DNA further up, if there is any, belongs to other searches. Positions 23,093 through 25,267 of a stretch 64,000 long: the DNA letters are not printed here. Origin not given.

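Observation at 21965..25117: bioB without other bio genes, divergently paired with a 624-aa NMO/FabK-like protein of unknown function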

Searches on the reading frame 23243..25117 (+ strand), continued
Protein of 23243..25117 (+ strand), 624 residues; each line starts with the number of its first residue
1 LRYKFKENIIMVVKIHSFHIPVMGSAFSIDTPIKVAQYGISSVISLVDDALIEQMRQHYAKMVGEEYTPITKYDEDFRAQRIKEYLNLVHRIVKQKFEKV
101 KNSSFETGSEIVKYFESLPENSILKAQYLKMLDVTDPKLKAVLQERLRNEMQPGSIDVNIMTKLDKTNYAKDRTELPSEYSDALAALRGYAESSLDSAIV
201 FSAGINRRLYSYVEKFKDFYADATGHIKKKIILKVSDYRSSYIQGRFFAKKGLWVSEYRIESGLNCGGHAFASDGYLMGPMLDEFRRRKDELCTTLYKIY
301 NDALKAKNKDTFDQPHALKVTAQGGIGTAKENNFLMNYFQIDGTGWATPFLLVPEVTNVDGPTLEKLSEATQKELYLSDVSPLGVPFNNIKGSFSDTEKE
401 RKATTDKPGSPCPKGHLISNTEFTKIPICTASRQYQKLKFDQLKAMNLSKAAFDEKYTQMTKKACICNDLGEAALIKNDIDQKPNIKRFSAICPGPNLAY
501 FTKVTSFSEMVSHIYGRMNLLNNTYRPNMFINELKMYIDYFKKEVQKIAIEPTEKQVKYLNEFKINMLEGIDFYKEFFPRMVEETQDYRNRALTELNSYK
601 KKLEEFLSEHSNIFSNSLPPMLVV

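Call 71: search_protein_families(library=pfam, proteins=[L066:3104-4546:+, L056:2187-2891:+, L089:1-100:+, L107:8868-10205:-, L066:1394-2398:+, L097:9527-10891:-, L106:10220-11272:-, L106:3990-5372:+, L104:3034-3960:+, L106:756-2885:+], max_evalue=0.0001)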
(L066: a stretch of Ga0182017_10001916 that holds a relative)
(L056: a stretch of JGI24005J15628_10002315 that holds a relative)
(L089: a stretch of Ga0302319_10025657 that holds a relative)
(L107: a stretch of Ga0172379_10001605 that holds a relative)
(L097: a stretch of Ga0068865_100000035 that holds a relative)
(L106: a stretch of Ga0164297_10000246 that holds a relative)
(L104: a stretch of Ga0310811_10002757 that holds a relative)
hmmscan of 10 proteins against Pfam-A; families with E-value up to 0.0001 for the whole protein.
L066:3104-4546:+ (480 aa): 3 families
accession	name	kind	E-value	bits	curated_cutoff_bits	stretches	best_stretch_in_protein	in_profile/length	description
PF02518.31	HATPase_c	-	6.6e-32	110.7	26.4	1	370-479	2-109/111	Histidine kinase-, DNA gyrase B-, and HSP90-like ATPase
PF00512.31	HisKA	-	3.3e-18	65.9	26.9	1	256-322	2-66/66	His Kinase A (phospho-acceptor) domain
PF00672.30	HAMP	-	5.5e-18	65.5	25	1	193-242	2-51/53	HAMP domain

L056:2187-2891:+ (234 aa): 2 families
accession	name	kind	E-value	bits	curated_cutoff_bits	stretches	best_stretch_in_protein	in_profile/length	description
PF00027.35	cNMP_binding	-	3.9e-21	75.2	27.5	1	39-123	4-88/89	Cyclic nucleotide-binding domain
PF13545.12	HTH_Crp_2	-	1.8e-13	50.6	27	1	156-226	1-67/70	Crp-like helix-turn-helix domain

L089:1-100:+ (33 aa): 0 families

L107:8868-10205:- (445 aa): 3 families
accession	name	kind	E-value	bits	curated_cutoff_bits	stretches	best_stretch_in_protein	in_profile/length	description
PF04389.22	Peptidase_M28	-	2.7e-34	119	21.3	1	109-335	1-191/193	Peptidase family M28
PF01546.33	Peptidase_M20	-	5.4e-06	26.9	24.6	1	147-320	26-142/206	Peptidase family M20/M25/M40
PF18962.6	Por_Secre_tail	-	6.6e-05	23.6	27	0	367-441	2-73/75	Secretion system C-terminal sorting domain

L066:1394-2398:+ (334 aa): 4 families
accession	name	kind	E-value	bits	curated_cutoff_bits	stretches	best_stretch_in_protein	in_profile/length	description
PF01408.29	GFO_IDH_MocA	-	7.1e-30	104.6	24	1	4-123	1-119/120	Oxidoreductase family, NAD-binding Rossmann fold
PF02894.22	GFO_IDH_MocA_C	-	8.2e-25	88.3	22.9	1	137-331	2-216/218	Oxidoreductase family, C-terminal alpha/beta domain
PF22725.1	GFO_IDH_MocA_C3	-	3.4e-19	69.5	27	1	135-253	4-123/124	GFO/IDH/MocA C-terminal domain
PF03447.22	NAD_binding_3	-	4.2e-06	27.9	24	1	10-96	6-88/116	Homoserine dehydrogenase, NAD binding domain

L097:9527-10891:- (454 aa): 1 family
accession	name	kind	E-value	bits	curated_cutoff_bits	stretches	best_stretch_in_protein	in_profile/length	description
PF04055.27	Radical_SAM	-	2.7e-22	80.1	29.5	1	56-229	1-165/166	Radical SAM superfamily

L106:10220-11272:- (350 aa): 3 families
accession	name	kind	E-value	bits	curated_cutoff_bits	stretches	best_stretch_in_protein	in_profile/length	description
PF02826.25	2-Hacid_dh_C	-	9.4e-52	175.4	25.1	1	109-294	1-178/178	D-isomer specific 2-hydroxyacid dehydrogenase, NAD binding domain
PF00389.36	2-Hacid_dh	-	1.5e-23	83.4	24.6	1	10-318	9-126/134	D-isomer specific 2-hydroxyacid dehydrogenase, catalytic domain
PF03721.20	UDPG_MGDP_dh_N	-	2.3e-05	24.5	27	1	145-178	2-35/187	UDP-glucose/GDP-mannose dehydrogenase family, NAD binding domain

L106:3990-5372:+ (460 aa): 8 families
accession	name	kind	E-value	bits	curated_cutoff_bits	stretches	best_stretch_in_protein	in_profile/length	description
PF13746.11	Fer4_18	-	4e-35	120.9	27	1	209-311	1-113/114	4Fe-4S dicluster domain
PF11614.14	FixG_C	-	3.7e-17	63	25.6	1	341-456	1-119/119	IG-like fold at C-terminal of FixG, putative oxidoreductase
PF12801.12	Fer4_5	-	4.2e-15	55.9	22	1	84-122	3-41/48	4Fe-4S binding domain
PF12838.12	Fer4_7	-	1.7e-08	35.2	27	1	214-273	8-52/52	4Fe-4S dicluster domain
PF13187.11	Fer4_9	-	3.4e-07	30.6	27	1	214-272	8-50/52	4Fe-4S dicluster domain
PF13534.11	Fer4_17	-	8.3e-07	29.9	22.2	0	213-274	7-61/61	4Fe-4S dicluster domain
PF13183.11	Fer4_8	-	1.3e-06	29.3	27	0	214-273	11-68/68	4Fe-4S dicluster domain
PF13484.11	Fer4_16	-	5.2e-05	24.4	30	0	214-271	8-65/66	4Fe-4S double cluster binding domain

L104:3034-3960:+ (308 aa): 3 families
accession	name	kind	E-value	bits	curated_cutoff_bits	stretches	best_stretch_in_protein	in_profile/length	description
PF14715.11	FixP_N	-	2.4e-19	69.2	24.9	1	111-152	6-47/48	N-terminal domain of cytochrome oxidase-cbb3, FixP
PF13442.11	Cytochrome_CBB3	-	2.5e-14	53.8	27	1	195-268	3-68/68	Cytochrome C oxidase, cbb3-type, subunit III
PF00034.26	Cytochrom_C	-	1.5e-11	45.9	21.3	1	196-271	2-89/90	Cytochrome c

L106:756-2885:+ (709 aa): 2 families
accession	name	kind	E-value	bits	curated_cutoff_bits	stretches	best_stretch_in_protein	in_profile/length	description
PF00115.25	COX1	-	6.4e-120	401.4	34.8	1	11-442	1-436/436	Cytochrome C and Quinol oxidase polypeptide I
PF02433.20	FixO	-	6.6e-98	327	29.6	1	487-700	1-219/219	Cytochrome C oxidase, mono-heme subunit/FixO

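Call 73: search_protein_families(library=pfam, proteins=[L097:5351-5788:+, L097:5785-6471:+, L097:6512-6919:+, L097:8786-9547:+, L089:4441-6831:-, L097:12025-13074:-, L069:265-1137:-, L097:14355-15719:-, L047:8843-9805:+, L047:5380-6624:+], max_evalue=0.001)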
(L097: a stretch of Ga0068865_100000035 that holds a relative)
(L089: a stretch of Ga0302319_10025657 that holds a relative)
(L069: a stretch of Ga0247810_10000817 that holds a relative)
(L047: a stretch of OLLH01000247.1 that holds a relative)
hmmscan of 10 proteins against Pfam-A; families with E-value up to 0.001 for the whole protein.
L097:5351-5788:+ (145 aa): 1 family
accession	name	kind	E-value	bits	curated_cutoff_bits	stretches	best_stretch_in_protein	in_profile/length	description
PF05751.16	FixH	-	9.7e-15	55.3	23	1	6-142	2-149/150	FixH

L097:5785-6471:+ (228 aa): 1 family
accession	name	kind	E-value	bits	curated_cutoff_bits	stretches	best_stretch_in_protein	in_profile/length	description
PF13386.12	DsbD_2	-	4.4e-48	164.3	24.9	1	6-203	1-199/199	Cytochrome C biogenesis protein transmembrane region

L097:6512-6919:+ (135 aa): 0 families

L097:8786-9547:+ (253 aa): 1 family
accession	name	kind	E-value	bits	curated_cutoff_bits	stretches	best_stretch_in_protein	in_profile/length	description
PF06912.16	DUF1275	-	4e-35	121.8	25.4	1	17-225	1-192/193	Protein of unknown function (DUF1275)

L089:4441-6831:- (796 aa): 4 families
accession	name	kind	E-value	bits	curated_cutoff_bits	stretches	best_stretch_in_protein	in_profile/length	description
PF00122.25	E1-E2_ATPase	-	1.5e-36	126.1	28.1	1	307-479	4-178/181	E1-E2 ATPase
PF00702.32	Hydrolase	-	6.5e-14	53.2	26.4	1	498-696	1-190/191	haloacid dehalogenase-like hydrolase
PF12156.14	ATPase-cat_bd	-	6.5e-11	43.3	27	1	12-82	2-82/86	Putative metal-binding domain of cation transport ATPase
PF00403.32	HMA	-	6.8e-05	23.6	24.8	1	93-154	1-62/62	Heavy-metal-associated domain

L097:12025-13074:- (349 aa): 5 families
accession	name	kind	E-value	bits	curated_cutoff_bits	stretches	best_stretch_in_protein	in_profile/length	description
PF00072.30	Response_reg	-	6.3e-29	100.8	30.2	1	4-116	1-111/111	Response regulator receiver domain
PF13545.12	HTH_Crp_2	-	4.8e-19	68.5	27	1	279-346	1-69/70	Crp-like helix-turn-helix domain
PF00027.35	cNMP_binding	-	1.1e-18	67.4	27.5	1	160-247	2-89/89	Cyclic nucleotide-binding domain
PF00325.26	Crp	-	3.5e-07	30.3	21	1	299-329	2-32/32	Bacterial regulatory proteins, crp family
PF25213.1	HVO_A0261_N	-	2.4e-05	24.6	35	1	300-334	25-59/86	HVO_A0261 N-terminal domain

L069:265-1137:- (290 aa): 1 family
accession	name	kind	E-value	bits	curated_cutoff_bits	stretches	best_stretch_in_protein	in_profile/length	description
PF00582.32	Usp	-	7.4e-27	95.1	24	1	2-148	3-141/141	Universal stress protein family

L097:14355-15719:- (454 aa): 3 families
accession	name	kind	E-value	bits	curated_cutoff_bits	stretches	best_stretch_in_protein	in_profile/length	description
PF00689.26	Cation_ATPase_C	-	3.9e-30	105.4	27.3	1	277-448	1-174/175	Cation transporting ATPase, C-terminus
PF00702.32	Hydrolase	-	6.6e-13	49.9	26.4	1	89-205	88-191/191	haloacid dehalogenase-like hydrolase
PF08282.18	Hydrolase_3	-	3.5e-06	27.4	20.9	1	177-225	195-242/255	haloacid dehalogenase-like hydrolase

L047:8843-9805:+ (320 aa): 3 families
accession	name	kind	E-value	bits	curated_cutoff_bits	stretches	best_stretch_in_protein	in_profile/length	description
PF10006.14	DUF2249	-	1.4e-24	86.1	29.5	1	7-75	2-70/70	Uncharacterized conserved protein (DUF2249)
PF04405.19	ScdA_N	-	2.3e-21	75.7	32.5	1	84-135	4-55/56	Domain of Unknown function (DUF542)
PF01814.28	Hemerythrin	-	7.3e-19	68.9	25.3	1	157-308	4-127/127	Hemerythrin HHE cation binding domain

L047:5380-6624:+ (414 aa): 1 family
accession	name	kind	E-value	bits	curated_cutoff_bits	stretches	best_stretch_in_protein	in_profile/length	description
PF01136.24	Peptidase_U32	-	1.9e-69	233.9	22.4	1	81-311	4-230/233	Peptidase family U32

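Call 74: search_protein_families(library=ncbifam, proteins=[L097:9527-10891:-, L047:12313-13674:+, L056:3233-5827:+, L097:10891-12006:-, L097:8786-9547:+, L097:6512-6919:+, L043:2214-2663:+, L056:2187-2891:+, L097:12025-13074:-, L069:265-1137:-], max_evalue=0.00001)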
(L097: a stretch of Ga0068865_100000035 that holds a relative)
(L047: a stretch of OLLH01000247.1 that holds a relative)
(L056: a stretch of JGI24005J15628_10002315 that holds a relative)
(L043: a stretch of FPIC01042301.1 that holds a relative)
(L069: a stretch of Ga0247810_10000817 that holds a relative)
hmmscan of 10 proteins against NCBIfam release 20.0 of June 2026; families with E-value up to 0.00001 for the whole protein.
L097:9527-10891:- (454 aa): 18 families
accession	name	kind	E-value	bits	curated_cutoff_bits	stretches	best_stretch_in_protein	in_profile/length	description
TIGR00538.1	hemN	equivalog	7e-128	427.3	324.95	1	3-451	4-451/454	oxygen-independent coproporphyrinogen III oxidase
NF006067.1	PRK08208.1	equivalog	3.8e-45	154.6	380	1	47-425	30-403/427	STM4012 family radical SAM protein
TIGR00539.1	hemN_rel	equivalog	2.6e-43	148.5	205.4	1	54-292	2-235/361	radical SAM family heme chaperone HemW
TIGR04107.1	rSAM_HutW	equivalog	1.6e-41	142.5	400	1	23-296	11-285/419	heme anaerobic degradation radical SAM methyltransferase ChuW/HutW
TIGR03994.1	rSAM_HemZ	equivalog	4.4e-39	134.8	321.4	1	41-244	73-277/401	coproporphyrinogen dehydrogenase HemZ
NF006064.0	PRK08207.2-2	equivalog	1.1e-30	107.1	504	1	48-244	140-339/465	coproporphyrinogen III oxidase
NF005133.0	PRK06582.1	equivalog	1.6e-25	90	597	1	50-301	9-258/390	coproporphyrinogen III oxidase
NF006060.0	PRK08207.1-3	equivalog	2.6e-25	89.2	653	1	46-241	143-342/477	coproporphyrinogen III oxidase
NF004567.0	PRK05904.1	equivalog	7.7e-23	81.2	355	1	54-243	8-192/353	coproporphyrinogen III oxidase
NF006385.0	PRK08629.1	equivalog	1.2e-21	77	355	1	33-386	32-361/439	coproporphyrinogen III oxidase family protein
NF006062.0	PRK08207.1-5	equivalog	3.2e-20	72.4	1007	1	47-241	143-341/476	coproporphyrinogen III oxidase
NF006063.0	PRK08207.2-1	equivalog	7.7e-19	67.7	1074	1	43-243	183-386/518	coproporphyrinogen III oxidase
NF006061.0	PRK08207.1-4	equivalog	2.3e-18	66.2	702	1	46-240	167-365/501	coproporphyrinogen III oxidase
NF006065.0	PRK08207.2-4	equivalog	2.5e-18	66.3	922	1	52-241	168-364/484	coproporphyrinogen III oxidase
NF006066.0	PRK08207.2-5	equivalog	4e-16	58.7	1117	1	50-254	188-391/518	coproporphyrinogen III oxidase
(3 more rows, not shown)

L047:12313-13674:+ (453 aa): 18 families
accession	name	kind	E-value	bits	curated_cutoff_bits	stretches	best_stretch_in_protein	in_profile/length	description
TIGR00538.1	hemN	equivalog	1.4e-118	396.6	324.95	1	2-451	4-452/454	oxygen-independent coproporphyrinogen III oxidase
NF006067.1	PRK08208.1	equivalog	1.1e-40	139.9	380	1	40-296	25-276/427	STM4012 family radical SAM protein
TIGR04107.1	rSAM_HutW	equivalog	3.9e-40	138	400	1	23-293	12-283/419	heme anaerobic degradation radical SAM methyltransferase ChuW/HutW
TIGR00539.1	hemN_rel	equivalog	6.6e-39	134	205.4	1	53-291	2-235/361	radical SAM family heme chaperone HemW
TIGR03994.1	rSAM_HemZ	equivalog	3.3e-34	118.7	321.4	1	43-240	76-274/401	coproporphyrinogen dehydrogenase HemZ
NF006064.0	PRK08207.2-2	equivalog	2.8e-26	92.5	504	1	50-242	143-338/465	coproporphyrinogen III oxidase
NF006385.0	PRK08629.1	equivalog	4.7e-25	88.3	355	1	46-382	47-358/439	coproporphyrinogen III oxidase family protein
NF006060.0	PRK08207.1-3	equivalog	1.3e-23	83.6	653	1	48-239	146-341/477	coproporphyrinogen III oxidase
NF004567.0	PRK05904.1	equivalog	1.7e-22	80.1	355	1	53-246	8-196/353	coproporphyrinogen III oxidase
NF006062.0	PRK08207.1-5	equivalog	4.8e-20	71.9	1007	1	50-240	147-341/476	coproporphyrinogen III oxidase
NF005133.0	PRK06582.1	equivalog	1.1e-17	64.1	597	1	48-284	8-242/390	coproporphyrinogen III oxidase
NF006061.0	PRK08207.1-4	equivalog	1.8e-16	60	702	1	49-238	171-364/501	coproporphyrinogen III oxidase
NF006066.0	PRK08207.2-5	equivalog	5.1e-15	55.1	1117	1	49-240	188-382/518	coproporphyrinogen III oxidase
NF006063.0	PRK08207.2-1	equivalog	5.1e-15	55.1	1074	1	50-239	191-383/518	coproporphyrinogen III oxidase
NF006065.0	PRK08207.2-4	equivalog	3.6e-12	46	922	1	51-240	168-364/484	coproporphyrinogen III oxidase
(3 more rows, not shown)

L056:3233-5827:+ (864 aa): 21 families
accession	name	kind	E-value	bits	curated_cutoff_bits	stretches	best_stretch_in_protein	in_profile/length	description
TIGR02504.1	NrdJ_Z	equivalog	2.2e-147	492.2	399.95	1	44-665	2-604/606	adenosylcobalamin-dependent ribonucleoside-diphosphate reductase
NF006417.0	PRK08665.1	equivalog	1.5e-111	374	961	2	42-722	15-633/759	vitamin B12-dependent ribonucleotide reductase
NF005010.0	PRK06406.1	subfamily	4.7e-78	263.2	1125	1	110-677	222-735/771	vitamin B12-dependent ribonucleotide reductase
NF005991.0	PRK08115.1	equivalog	3.8e-68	230.3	854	3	422-681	543-792/858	vitamin B12-dependent ribonucleotide reductase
NF005401.0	PRK06948.1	subfamily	1.9e-60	205.1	906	2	421-671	360-595/604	ribonucleotide reductase-like protein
TIGR02506.1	NrdE_NrdA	equivalog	6.5e-60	203.2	341.05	1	99-653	40-609/616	ribonucleoside-diphosphate reductase subunit alpha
NF005122.0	PRK06556.1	equivalog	1.2e-58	198.7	859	3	498-803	527-820/960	vitamin B12-dependent ribonucleotide reductase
NF006207.0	PRK08332.1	equivalog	3.6e-48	163.7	2400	2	330-716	1241-1607/1684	vitamin B12-dependent ribonucleotide reductase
NF005736.0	PRK07562.1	equivalog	1.9e-43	148.3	1737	3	247-485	397-603/1222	vitamin B12-dependent ribonucleotide reductase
NF006577.0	PRK09102.1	equivalog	3.4e-42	144.5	620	2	79-339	33-291/604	ribonucleoside-diphosphate reductase subunit alpha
NF005101.0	PRK06539.1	equivalog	8.2e-38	129.9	988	2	282-654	394-755/822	ribonucleoside-diphosphate reductase subunit alpha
NF006665.0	PRK09209.1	equivalog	4.4e-34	117.9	1057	2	138-273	232-371/761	ribonucleoside-diphosphate reductase subunit alpha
NF005483.0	PRK07088.1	equivalog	5.7e-33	114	1214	2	282-544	411-666/764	ribonucleoside-diphosphate reductase subunit alpha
NF005544.0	PRK07207.1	equivalog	2.3e-31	108.5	965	2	422-679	655-930/965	ribonucleoside-diphosphate reductase subunit alpha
NF006279.0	PRK08447.1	equivalog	3.7e-29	101.7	1082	2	419-663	540-772/789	ribonucleoside-diphosphate reductase subunit alpha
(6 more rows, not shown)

L097:10891-12006:- (371 aa): 21 families
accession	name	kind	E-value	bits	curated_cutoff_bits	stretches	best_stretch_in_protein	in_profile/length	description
NF000492.1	vanH_gen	exception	3.1e-73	246.6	540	1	48-333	25-306/312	D-lactate dehydrogenase VanH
NF006374.0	PRK08605.1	subfamily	4.8e-66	223.1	356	1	24-330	3-314/332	D-lactate dehydrogenase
NF000371.1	vanH_Agroup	exception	1.9e-61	208.1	700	1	49-334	31-312/322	VanH-A/VanH-Pt family D-lactate dehydrogenase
NF000004.1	vanH-D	exception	9.1e-57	192.6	550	1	48-334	31-313/323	D-lactate dehydrogenase VanH-D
NF009127.0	PRK12480.1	equivalog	1.6e-56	191.7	579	1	24-329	3-311/330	D-lactate dehydrogenase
NF000112.1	vanH-Amyco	exception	1e-55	189.4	625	1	64-334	70-336/348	VanH-AOV family D-lactate dehydrogenase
TIGR01327.1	PGDH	equivalog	2e-55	188.6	454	1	61-333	36-296/525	phosphoglycerate dehydrogenase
NF000128.1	vanH-Sc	exception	2e-55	188.3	650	1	45-333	42-326/337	D-lactate dehydrogenase VanH-Sc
NF000151.1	vanH-Ac1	exception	1.4e-53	182.5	750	1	52-333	65-343/351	D-lactate dehydrogenase VanH-Ac1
NF005069.0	PRK06487.1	equivalog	2.6e-49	168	448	1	86-341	66-314/320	2-hydroxyacid dehydrogenase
NF009714.1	PRK13243.1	equivalog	6.3e-47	160.5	455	1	64-335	44-310/332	glyoxylate reductase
NF006263.0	PRK08410.1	equivalog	3.1e-44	151.6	389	1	66-340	41-309/311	D-2-hydroxyacid dehydrogenase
NF005387.0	PRK06932.1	equivalog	5.6e-43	147.1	492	1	34-337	13-309/314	2-hydroxyacid dehydrogenase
NF008759.0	PRK11790.1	equivalog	2.1e-41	142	404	1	47-334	35-313/410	phosphoglycerate dehydrogenase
NF001309.0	PRK00257.1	equivalog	1.9e-32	112.7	434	1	55-282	28-237/379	4-phosphoerythronate dehydrogenase PdxB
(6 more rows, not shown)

L097:8786-9547:+ (253 aa): 0 families

L097:6512-6919:+ (135 aa): 0 families

L043:2214-2663:+ (149 aa): 2 families
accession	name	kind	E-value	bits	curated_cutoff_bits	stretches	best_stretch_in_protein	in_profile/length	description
TIGR00039.1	6PTHBS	subfamily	4.6e-25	88.3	125.5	1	5-145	3-121/124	6-pyruvoyl tetrahydropterin synthase/6-carboxytetrahydropterin synthase family protein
TIGR03367.1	queuosine_QueD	equivalog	3.5e-23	81.8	89.25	1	6-118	2-90/92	6-carboxytetrahydropterin synthase QueD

L056:2187-2891:+ (234 aa): 13 families
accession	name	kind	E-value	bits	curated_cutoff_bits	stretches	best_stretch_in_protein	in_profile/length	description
NF008365.0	PRK11161.1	subfamily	3.3e-25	88.8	228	1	38-231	51-244/250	fumarate/nitrate reduction transcriptional regulator Fnr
NF045989.1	TransRegFnrLRhodb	equivalog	3.1e-24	85.5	300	1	5-233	6-238/245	transcriptional regulator FnrL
NF050806.1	TransRegFixKCaul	equivalog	3e-18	65.9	300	1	37-223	26-207/215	transcriptional regulator FixK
NF008732.0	PRK11753.1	equivalog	9e-18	64.5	266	1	29-221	18-211/214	cAMP-activated global transcriptional regulator CRP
TIGR03697.1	NtcA_cyano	equivalog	3.1e-17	63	244.95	1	42-223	1-185/193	global nitrogen regulator NtcA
NF053664.1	TransRegPtrACyano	equivalog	7.9e-14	51.4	300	1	53-221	28-190/196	Crp/Fnr family transcriptional regulator PtrA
NF010499.0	PRK13918.1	equivalog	1.6e-11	44.1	274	1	38-230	16-201/205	CRP/FNR family transcriptional regulator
NF052518.1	TransRegLdrP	equivalog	1.7e-10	41.2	300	1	43-226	8-184/195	transcriptional regulator LdrP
NF006901.0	PRK09392.1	equivalog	2e-10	40.4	211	1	28-231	24-222/236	transcriptional activator FtrB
NF041163.2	encap_f2b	equivalog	1e-07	31.5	400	1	29-141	90-203/450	family 2B encapsulin nanocompartment shell protein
TIGR03896.1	cyc_nuc_ocin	subfamily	7.6e-07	28.8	161.05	1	18-137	145-264/317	bacteriocin-type transport-associated protein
NF050815.1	TransActFtrBCaul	equivalog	9.4e-07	28.3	300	1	36-221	34-214/251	transcriptional activator FtrB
NF058543.1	ActPatMycb56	equivalog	6e-06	25.3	460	1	18-117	3-101/317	acetyltransferase Pat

L097:12025-13074:- (349 aa): 104 families (the best 25 are shown)
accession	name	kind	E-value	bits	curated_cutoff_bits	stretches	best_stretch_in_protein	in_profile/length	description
NF008365.0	PRK11161.1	subfamily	2.7e-29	102.2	228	1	148-347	40-242/250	fumarate/nitrate reduction transcriptional regulator Fnr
NF041733.1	resp_reg_CseB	equivalog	1.7e-27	96.3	350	1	3-128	2-124/228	two-component system response regulator CseB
TIGR02154.1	PhoB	equivalog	3.2e-27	95.3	296.2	1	2-127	3-128/226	phosphate regulon transcriptional regulator PhoB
NF007135.0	PRK09581.1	equivalog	3.6e-27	95.3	474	1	4-140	5-140/457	PleD family two-component system response regulator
NF045944.1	ResRegRpaBCyano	equivalog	8.5e-27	94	330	1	5-127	1-120/229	response regulator transcription factor RpaB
NF040689.1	MtrAB_MtrA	equivalog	7.8e-26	90.8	300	1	4-126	1-120/219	MtrAB system response regulator MtrA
NF033120.0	vanR_FM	exception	3.7e-25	88.9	460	1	3-179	5-177/231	vancomycin resistance response regulator transcription factor, VanR-F/VanR-M family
NF008732.0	PRK11753.1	equivalog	4.2e-25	88.5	266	1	140-339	6-211/214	cAMP-activated global transcriptional regulator CRP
TIGR01387.1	cztR_silR_copR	subfamily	4.5e-25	88.6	279.2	1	4-128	1-123/218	heavy metal response regulator transcription factor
NF053854.1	RespRegPhoBBctds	equivalog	5.4e-25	88.1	270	1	4-138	1-137/225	two-component system response regulator PhoB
NF040534.1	resp_reg_YycF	equivalog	1.3e-24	86.7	340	1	2-127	1-123/231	response regulator YycF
NF045505.1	RR_RssB_Pseudo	equivalog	2.6e-23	82.7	700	1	3-124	7-127/394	two-component system response regulator RssB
NF033117.2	vanR_ACDEGLN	exception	6.4e-23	81.5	350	1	4-133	1-124/226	VanR-ABDEGLN family response regulator transcription factor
NF008296.0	PRK11083.1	equivalog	7.7e-23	81.1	273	1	2-126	4-125/228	two-component system response regulator CreB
NF050806.1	TransRegFixKCaul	equivalog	1.7e-22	79.7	300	1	154-345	21-211/215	transcriptional regulator FixK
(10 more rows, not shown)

L069:265-1137:- (290 aa): 0 families

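Call 78: search_dna_similar(query=window:23273-25117:+, collection=plasmids, mode=protein, max_rows=10)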
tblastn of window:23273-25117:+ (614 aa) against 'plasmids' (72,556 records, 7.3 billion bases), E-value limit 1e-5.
No match.
